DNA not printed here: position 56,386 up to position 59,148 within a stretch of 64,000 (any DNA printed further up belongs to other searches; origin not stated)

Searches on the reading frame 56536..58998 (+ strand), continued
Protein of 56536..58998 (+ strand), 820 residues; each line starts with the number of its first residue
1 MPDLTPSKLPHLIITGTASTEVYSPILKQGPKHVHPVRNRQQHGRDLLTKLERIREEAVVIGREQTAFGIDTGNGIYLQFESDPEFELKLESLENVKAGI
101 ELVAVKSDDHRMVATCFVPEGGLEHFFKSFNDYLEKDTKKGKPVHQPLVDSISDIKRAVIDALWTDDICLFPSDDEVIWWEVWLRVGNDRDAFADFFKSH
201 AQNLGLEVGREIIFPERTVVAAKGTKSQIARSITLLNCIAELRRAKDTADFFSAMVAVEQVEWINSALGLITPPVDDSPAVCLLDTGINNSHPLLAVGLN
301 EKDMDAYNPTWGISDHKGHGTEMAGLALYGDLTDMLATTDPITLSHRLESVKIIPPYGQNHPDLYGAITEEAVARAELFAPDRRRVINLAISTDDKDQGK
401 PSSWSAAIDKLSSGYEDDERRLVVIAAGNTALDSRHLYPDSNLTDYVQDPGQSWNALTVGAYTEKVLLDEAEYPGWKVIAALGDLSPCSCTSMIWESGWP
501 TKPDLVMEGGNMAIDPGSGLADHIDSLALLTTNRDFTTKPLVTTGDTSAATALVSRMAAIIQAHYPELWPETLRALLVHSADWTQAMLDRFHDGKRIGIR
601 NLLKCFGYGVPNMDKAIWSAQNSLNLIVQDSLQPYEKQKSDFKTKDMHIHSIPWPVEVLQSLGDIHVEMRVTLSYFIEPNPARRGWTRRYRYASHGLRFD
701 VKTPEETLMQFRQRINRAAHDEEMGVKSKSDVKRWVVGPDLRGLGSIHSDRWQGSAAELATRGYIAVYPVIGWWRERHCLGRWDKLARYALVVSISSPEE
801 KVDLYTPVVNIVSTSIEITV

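Call 24: find_related_loci(query=A1, collection=genome_contigs, flank=10000)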
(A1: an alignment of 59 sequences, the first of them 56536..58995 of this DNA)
Query A1 (820 aa) in genome_contigs; peptide patterns used: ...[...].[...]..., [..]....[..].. (x = any residue, [..] = any of these).
600 stretches matched a pattern (row limit reached: there are more); 583 encode a relative of the query (tblastn E <= 1e-3); the best 80 are kept; 80 distinct loci.
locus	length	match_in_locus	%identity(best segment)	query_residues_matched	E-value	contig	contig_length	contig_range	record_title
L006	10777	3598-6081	59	1-820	0e+0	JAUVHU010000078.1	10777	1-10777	MAG: Desulfobacteraceae bacterium isolate CSMAG_410 CSMAG_410_k141_983224_length_10777_cov_16.8375, whole genome shotgun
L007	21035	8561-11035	59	1-820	0e+0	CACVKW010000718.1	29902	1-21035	Olavius sp. associated proteobacterium Delta 1 isolate mag2:49deedb4-927c-43a8-ad40-04e63e16f3c8 genome assembly, contig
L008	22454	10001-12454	59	8-820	0e+0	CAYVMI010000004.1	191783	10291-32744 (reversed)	MAG TPA_asm: uncultured Desulfobacterales bacterium isolate SRP167671_co2_52 genome assembly, contig: NODE_54_length_191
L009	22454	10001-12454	57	8-820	0e+0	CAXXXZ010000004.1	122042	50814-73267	MAG: Desulfobacterales bacterium isolate 1cb28d9f-b7ae-4855-b640-1d7976c098a6 genome assembly, contig: contig_4, whole g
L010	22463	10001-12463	59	1-818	0e+0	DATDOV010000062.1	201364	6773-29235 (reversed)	MAG TPA_asm: Blastocatellia bacterium isolate SMAG_U7903 k141_3531675, whole genome shotgun sequence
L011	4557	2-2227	63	83-819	0e+0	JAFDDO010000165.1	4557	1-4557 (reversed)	MAG: Deltaproteobacteria bacterium isolate Meg19_1012_Bin_147 Meg19_1012_Bin_147_scaffold_90202, whole genome shotgun se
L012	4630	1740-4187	58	9-818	0e+0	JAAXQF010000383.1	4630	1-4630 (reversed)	MAG: Desulfuromonadales bacterium isolate MAG-BB-04-B scaffold_3071, whole genome shotgun sequence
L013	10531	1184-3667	56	1-820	0e+0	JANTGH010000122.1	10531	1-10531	MAG: Desulfobulbaceae bacterium isolate bin10054 c_000000006999, whole genome shotgun sequence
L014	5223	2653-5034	58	33-820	0e+0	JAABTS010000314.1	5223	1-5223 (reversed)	MAG: Desulfobacteraceae bacterium isolate S24.Bin080 Scaffold_307, whole genome shotgun sequence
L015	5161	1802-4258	55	1-818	0e+0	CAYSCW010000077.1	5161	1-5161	MAG TPA_asm: uncultured Eubacteriales bacterium isolate binchicken_co34_437 genome assembly, contig: NODE_29381_length_5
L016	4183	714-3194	54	8-818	0e+0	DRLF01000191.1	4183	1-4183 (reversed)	MAG TPA_asm: Thiolapillus brandeum isolate HyVt-458 HyVt-458_k145_282564, whole genome shotgun sequence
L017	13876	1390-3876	51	1-816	0e+0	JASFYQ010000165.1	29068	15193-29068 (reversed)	MAG: Pseudomonadota bacterium isolate MAY_MAG_00003 ALL_000000001141, whole genome shotgun sequence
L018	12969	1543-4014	52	1-820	0e+0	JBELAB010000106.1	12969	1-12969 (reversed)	MAG: Syntrophobacteraceae bacterium isolate SPRUCE 83 SPRUCE_83_106, whole genome shotgun sequence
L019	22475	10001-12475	55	1-818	0e+0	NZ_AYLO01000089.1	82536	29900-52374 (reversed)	Methyloglobulus morosus KoM1 MGMO_93c, whole genome shotgun sequence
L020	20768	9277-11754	54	1-818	0e+0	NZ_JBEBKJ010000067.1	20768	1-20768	MAG: Methyloglobulus sp. isolate TF_21 NODE_1019_length_20768_cov_32.088006, whole genome shotgun sequence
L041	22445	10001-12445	48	11-810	0e+0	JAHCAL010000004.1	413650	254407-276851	MAG: Pseudomonadales bacterium isolate ACE_PRO66 PRO66_4, whole genome shotgun sequence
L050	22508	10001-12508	47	6-818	0e+0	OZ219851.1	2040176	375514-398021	MAG: Opitutales bacterium isolate e4292735-b3b5-42df-bce3-ad3ef7a88f44 genome assembly, chromosome: 10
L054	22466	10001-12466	45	6-816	0e+0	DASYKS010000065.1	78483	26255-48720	MAG TPA_asm: Thermoanaerobaculia bacterium isolate SMAG_U4328 k141_4126714, whole genome shotgun sequence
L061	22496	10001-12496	47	1-818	0e+0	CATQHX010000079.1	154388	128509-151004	MAG: Vicinamibacterales bacterium isolate b531ce64-1057-46bd-a004-e227214a256a genome assembly, contig: contig_79, whole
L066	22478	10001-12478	47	1-812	0e+0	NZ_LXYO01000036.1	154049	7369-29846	Marinobacter sp. EhC06 A7_Contig7, whole genome shotgun sequence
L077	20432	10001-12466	47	11-817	0e+0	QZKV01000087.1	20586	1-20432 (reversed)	MAG: Desulfobacteraceae bacterium isolate SURF_4 Ga0104751_1003884, whole genome shotgun sequence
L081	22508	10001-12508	46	1-820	0e+0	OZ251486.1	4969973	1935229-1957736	MAG: Bryobacterales bacterium isolate e73e1c04-a23e-4090-b35f-9f246bdcc4c2 genome assembly, chromosome: 1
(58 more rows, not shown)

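Call 40: predict_structure(alignment_id=A1)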
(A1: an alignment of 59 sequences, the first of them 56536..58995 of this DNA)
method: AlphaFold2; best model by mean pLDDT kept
length: 820 residues; sequences in the alignment: 59
mean_pLDDT: 77.8   pTM: 0.73
mean pLDDT of the five models: 77.8, 77.1, 76.5, 73.7, 69.9
residues with pLDDT >= 90: 266; 70-90: 307; 50-70: 187; < 50: 60
segments of 3 or more residues with pLDDT < 50: 1-5, 27-38, 57-73, 140-144, 687-690, 815-820
pLDDT, mean of each block of 10 residues (from residue 1): 57 90 60 43 64 52 29 55 54 52 62 66 69 55 49 64 64 71 73 82 76 67 77 77 68 82 88 92 92 94 89 86 96 79 92 86 82 90 91 55 77 86 88 88 65 83 86 87 90 66 90 93 91 93 92 97 94 97 92 81 91 91 93 76 81 92 93 86 50 75 89 85 66 82 84 92 89 55 76 91 88 53
secondary structure, 60 per line:
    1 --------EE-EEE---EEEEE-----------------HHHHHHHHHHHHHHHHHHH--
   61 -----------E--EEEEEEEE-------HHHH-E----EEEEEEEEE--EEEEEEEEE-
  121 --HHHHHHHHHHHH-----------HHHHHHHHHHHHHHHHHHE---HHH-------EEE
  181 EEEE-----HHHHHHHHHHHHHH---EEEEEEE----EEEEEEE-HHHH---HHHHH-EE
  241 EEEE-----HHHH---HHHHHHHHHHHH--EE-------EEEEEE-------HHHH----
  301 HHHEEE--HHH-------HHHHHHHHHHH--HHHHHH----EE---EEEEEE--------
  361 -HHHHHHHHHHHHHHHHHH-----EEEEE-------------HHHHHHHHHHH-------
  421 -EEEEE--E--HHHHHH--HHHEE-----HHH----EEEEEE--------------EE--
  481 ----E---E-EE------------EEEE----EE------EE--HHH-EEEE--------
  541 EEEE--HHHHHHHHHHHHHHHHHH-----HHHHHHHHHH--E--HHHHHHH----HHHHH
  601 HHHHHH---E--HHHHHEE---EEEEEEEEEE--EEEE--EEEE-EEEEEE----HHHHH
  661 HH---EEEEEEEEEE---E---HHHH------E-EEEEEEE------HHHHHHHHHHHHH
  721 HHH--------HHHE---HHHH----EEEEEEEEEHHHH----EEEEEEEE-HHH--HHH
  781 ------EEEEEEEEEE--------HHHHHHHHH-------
elements in order (helices of 4 or more, strands of 3 or more residues): E12-14 E18-22 H40-58 E75-82 H90-93 E100-108 E111-119 H123-134 H146-163 E178-184 H190-203 E207-213 E218-224 H226-229 H233-237 E239-244 H250-253 H257-268 E280-285 H293-296 E304-306 H319-329 H332-337 E347-352 H362-379 E385-389 H403-413 E422-426 H432-437 E457-462 E505-508 E529-532 E541-544 H547-564 H570-579 H585-591 H596-606 H613-617 E623-632 E635-638 E641-644 E646-651 H656-662 E666-675 H683-686 E695-701 H708-723 H739-742 E747-755 H756-759 E764-771 E787-796 H805-813

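Call 43: search_protein_families(library=pfam, alignment_id=A4, max_evalue=0.00001)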
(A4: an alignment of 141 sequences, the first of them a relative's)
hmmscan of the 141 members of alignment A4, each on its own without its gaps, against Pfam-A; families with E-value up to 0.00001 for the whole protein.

A. member 1, L007:5747-6193:- (149 aa): 0 families

B. families by the number of members that match (of 141 scanned): 104 families (the first 25 are shown)
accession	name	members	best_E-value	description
PF01555.25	N6_N4_Mtase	6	3.2e-32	DNA methylase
PF00580.27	UvrD-helicase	4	7.9e-46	UvrD/REP helicase N-terminal domain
PF13245.12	AAA_19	4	3.1e-17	AAA domain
PF04851.21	ResIII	3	4.6e-40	Type III restriction enzyme, res subunit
PF13175.12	AAA_15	3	8.4e-31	AAA ATPase domain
PF13304.12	AAA_21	3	1.6e-30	AAA domain, putative AbiEii toxin, Type IV TA system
PF07669.17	Eco57I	3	1.2e-27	Eco57I restriction-modification methylase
PF02463.25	SMC_N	3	1.2e-13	RecF/RecN/SMC N terminal domain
PF10127.15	RlaP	2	1.5e-79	RNA repair pathway DNA polymerase beta family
PF07506.17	RepB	2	1.1e-45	RepB plasmid partitioning protein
PF11398.14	DUF2813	2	1.1e-13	Protein of unknown function (DUF2813)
PF13538.12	UvrD_C_2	2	5.5e-08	UvrD-like helicase C-terminal domain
PF02646.22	RmuC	1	2.9e-105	RmuC family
PF00365.25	PFK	1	4.7e-103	Phosphofructokinase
PF00202.27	Aminotran_3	1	2.6e-79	Aminotransferase class-III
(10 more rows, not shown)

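Call 44: search_protein_families(library=padloc, alignment_id=A4, max_evalue=1e-10)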
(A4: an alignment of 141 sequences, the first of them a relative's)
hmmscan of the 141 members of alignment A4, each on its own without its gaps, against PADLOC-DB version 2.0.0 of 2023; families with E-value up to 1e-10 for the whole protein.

A. member 1, L007:5747-6193:- (149 aa): 1 family
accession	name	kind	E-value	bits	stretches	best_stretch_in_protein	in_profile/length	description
PDLC03986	PD-Lambda-3_A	-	1.4e-26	91.4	1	10-148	20-158/159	-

B. families by the number of members that match (of 141 scanned): 396 families (the first 25 are shown)
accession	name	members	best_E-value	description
PDLC03632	MTase_III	6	8.4e-253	Type III methyltransferase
PDLC03354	MTase_II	6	4.5e-47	Type II methyltransferase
PDLC03636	MTase_III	6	2.3e-40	Type III methyltransferase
PDLC03644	MTase_III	6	7.3e-39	Type III methyltransferase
PDLC03635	MTase_III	6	1.4e-35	Type III methyltransferase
PDLC03634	MTase_III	6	3.6e-34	Type III methyltransferase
PDLC03638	MTase_III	6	2.6e-31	Type III methyltransferase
PDLC03300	MTase_II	6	2.1e-30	Type II methyltransferase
PDLC03633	MTase_III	6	8.6e-30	Type III methyltransferase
PDLC03339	MTase_II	6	2.4e-29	Type II methyltransferase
PDLC03641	MTase_III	6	4.3e-27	Type III methyltransferase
PDLC03371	MTase_II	6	4.1e-24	Type II methyltransferase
PDLC03637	MTase_III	6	2.9e-22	Type III methyltransferase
PDLC03738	oMTase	6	9.1e-19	orphan methyltransferase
PDLC03216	MTase_II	6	3.8e-18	Type II methyltransferase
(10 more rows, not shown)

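Call 45: fold_search(model_id=the predicted structure, library=pdb)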
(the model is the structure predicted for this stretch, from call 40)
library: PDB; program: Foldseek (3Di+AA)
matches with E <= 10: 1435; with E <= 0.001: 200
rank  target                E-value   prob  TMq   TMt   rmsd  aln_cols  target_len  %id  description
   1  3afg_B                3.0e-19  1.00  0.32  0.48  24.8       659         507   16  Crystal structure of ProN-Tk-SP from Thermococcus kodakaraensis (released 2010-08-04)
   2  3afg_A                4.5e-18  1.00  0.33  0.51  24.1       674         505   16  Crystal structure of ProN-Tk-SP from Thermococcus kodakaraensis (released 2010-08-04)
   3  8jmw_A                1.9e-15  1.00  0.29  0.44  11.0       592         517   14  Fibril form of serine peptidase Vpr (released 2023-12-06)
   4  9ues_B                1.8e-14  1.00  0.32  0.57   9.2       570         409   17  Crystal structure of an inactive TKSP mutant in complex with the TKS propeptide (released 2026-02-18)
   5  5vlp_A                1.1e-13  1.00  0.25  0.35  24.8       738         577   13  PCSK9 complex with LDLR antagonist peptide and Fab7G7 (released 2017-08-16)
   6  3qfh_C                1.1e-13  1.00  0.28  0.51  25.4       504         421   17  2.05 Angstrom Resolution Crystal Structure of Epidermin Leader Peptide Processing Serine Protease (EpiP) from Staphylo (released 2011-02-02)
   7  3t41_B                1.2e-13  1.00  0.27  0.51  24.9       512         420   17  1.95 Angstrom Resolution Crystal Structure of Epidermin Leader Peptide Processing Serine Protease (EpiP) S393A Mutant  (released 2011-08-17)
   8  3qfh_D                1.4e-13  1.00  0.28  0.51  25.7       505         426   17  2.05 Angstrom Resolution Crystal Structure of Epidermin Leader Peptide Processing Serine Protease (EpiP) from Staphylo (released 2011-02-02)
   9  3qfh_A                1.7e-13  1.00  0.28  0.51  25.6       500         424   17  2.05 Angstrom Resolution Crystal Structure of Epidermin Leader Peptide Processing Serine Protease (EpiP) from Staphylo (released 2011-02-02)
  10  3t41_A                9.2e-13  1.00  0.27  0.49  24.6       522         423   16  1.95 Angstrom Resolution Crystal Structure of Epidermin Leader Peptide Processing Serine Protease (EpiP) S393A Mutant  (released 2011-08-17)
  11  3qfh_B                1.0e-12  1.00  0.27  0.50  25.2       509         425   17  2.05 Angstrom Resolution Crystal Structure of Epidermin Leader Peptide Processing Serine Protease (EpiP) from Staphylo (released 2011-02-02)
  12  9csd_A                2.1e-12  1.00  0.28  0.31  13.1       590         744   11  The Ectodomains of SPRING and S1P with the inhibitor PF-429242 (released 2025-04-23)
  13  3bps_A                2.4e-12  1.00  0.28  0.50  11.9       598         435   15  PCSK9:EGF-A complex (released 2008-02-12)
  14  6u2p_B                3.5e-12  1.00  0.25  0.41  14.1       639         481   14  PCSK9 in complex with compound 5 (released 2019-11-06)
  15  2id4_B                4.4e-12  1.00  0.27  0.44  12.8       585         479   14  The 1.9 A structure of Kex2 in complex with an Ac-R-E-R-K-chloromethyl ketone inhibitor. (released 2007-05-01)
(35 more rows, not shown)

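Call 47: find_encoding_contigs(protein=P0007, flank=10000, max_places=2)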
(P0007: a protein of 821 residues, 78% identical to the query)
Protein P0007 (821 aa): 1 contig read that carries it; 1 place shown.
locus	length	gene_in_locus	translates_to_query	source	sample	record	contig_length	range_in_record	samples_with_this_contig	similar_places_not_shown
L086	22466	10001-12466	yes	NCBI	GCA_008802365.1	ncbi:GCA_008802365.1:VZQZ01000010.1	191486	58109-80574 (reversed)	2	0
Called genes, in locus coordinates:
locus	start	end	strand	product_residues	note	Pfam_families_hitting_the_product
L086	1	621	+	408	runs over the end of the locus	PF13487:HD_5, PF01966:HD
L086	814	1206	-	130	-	PF13744:HTH_37 (faint), PF13560:HTH_31, PF12844:HTH_19, PF01381:HTH_3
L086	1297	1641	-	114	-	PF12844:HTH_19, PF13560:HTH_31, PF01381:HTH_3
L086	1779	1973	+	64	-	-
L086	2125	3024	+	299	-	PF09588:YqaJ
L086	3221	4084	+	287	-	-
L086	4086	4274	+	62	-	-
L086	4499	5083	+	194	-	-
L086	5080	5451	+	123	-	-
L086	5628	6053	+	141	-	PF03592:Terminase_2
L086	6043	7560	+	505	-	-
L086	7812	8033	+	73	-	-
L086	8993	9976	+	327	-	PF00004:AAA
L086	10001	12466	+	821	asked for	PF27160:Y4kK_N, PF00082:Peptidase_S8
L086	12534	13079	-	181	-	PF10688:Imp-YgjV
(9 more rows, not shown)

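Call 48: find_encoding_contigs(protein=P0011, flank=10000, max_places=2)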
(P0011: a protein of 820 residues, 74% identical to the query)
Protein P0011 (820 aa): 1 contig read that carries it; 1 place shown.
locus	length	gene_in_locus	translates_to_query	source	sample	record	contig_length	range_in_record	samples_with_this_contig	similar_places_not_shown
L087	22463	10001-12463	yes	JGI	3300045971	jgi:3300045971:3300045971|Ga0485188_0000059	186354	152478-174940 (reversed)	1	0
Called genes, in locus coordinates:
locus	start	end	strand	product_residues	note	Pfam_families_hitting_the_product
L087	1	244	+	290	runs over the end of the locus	PF00763:THF_DHG_CYH, PF02882:THF_DHG_CYH_C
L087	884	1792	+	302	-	PF18735:HEPN_RiboL-PSP (weak)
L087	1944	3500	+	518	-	PF12161:HsdM_N, PF02384:N6_Mtase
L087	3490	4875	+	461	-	PF01420:Methylase_S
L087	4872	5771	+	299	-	-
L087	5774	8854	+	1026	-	PF04313:HSDR_N, PF04851:ResIII, PF18766:SWI2_SNF2, PF22679:T1R_D3-like, PF11867:T1RH-like_C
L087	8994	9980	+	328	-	PF00004:AAA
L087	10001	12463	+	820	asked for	PF27160:Y4kK_N, PF00082:Peptidase_S8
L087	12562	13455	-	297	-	PF02195:ParB_N (weak), PF07506:RepB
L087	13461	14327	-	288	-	PF02195:ParB_N, PF07506:RepB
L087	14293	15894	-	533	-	PF00239:Resolvase, PF07508:Recombinase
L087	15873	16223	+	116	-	-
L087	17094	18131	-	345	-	PF01193:RNA_pol_L, PF01000:RNA_pol_A_bac, PF03118:RNA_pol_A_CTD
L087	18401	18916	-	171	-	PF00254:FKBP_C (weak)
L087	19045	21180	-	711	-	-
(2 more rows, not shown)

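Call 49: find_encoding_contigs(protein=P0004, flank=10000, max_places=2)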
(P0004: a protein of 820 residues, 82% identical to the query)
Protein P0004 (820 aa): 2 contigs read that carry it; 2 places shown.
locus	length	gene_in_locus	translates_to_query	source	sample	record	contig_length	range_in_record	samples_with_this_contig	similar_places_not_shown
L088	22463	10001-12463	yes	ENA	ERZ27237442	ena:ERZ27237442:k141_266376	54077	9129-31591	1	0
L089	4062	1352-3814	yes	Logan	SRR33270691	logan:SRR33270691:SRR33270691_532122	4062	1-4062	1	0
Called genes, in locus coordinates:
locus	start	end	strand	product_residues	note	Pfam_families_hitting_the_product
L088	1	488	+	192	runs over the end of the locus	PF00440:TetR_N, PF16925:TetR_C_13, PF21993:TetR_C_13_2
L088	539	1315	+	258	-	PF00753:Lactamase_B (weak), PF13483:Lactamase_B_3 (weak), PF12706:Lactamase_B_2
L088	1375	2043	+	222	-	PF02666:PS_Dcarbxylase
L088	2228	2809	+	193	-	PF01209:Ubie_methyltran, PF13489:Methyltransf_23, PF01728:FtsJ, PF01135:PCMT, PF13847:Methyltransf_31, PF08241:Methyltransf_11, PF08242:Methyltransf_12, PF13649:Methyltransf_25, +4 more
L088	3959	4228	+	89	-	PF02583:Trns_repr_metal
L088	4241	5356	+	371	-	PF03824:NicO, PF25971:CzcB_N, PF03824:NicO, PF13386:DsbD_2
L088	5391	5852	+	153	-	-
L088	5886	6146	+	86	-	-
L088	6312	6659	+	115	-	-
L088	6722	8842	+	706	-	PF13558:SbcC_Walker_B (faint)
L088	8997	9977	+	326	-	PF00004:AAA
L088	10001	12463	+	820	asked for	PF27160:Y4kK_N, PF00082:Peptidase_S8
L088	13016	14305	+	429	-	PF00012:HSP70, PF06723:MreB_Mbl (faint), PF00012:HSP70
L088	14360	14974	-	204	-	PF20046:DUF6448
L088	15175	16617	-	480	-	PF02335:Cytochrom_C552, PF14522:Cytochrome_C7 (faint)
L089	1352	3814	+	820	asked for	PF27160:Y4kK_N, PF00082:Peptidase_S8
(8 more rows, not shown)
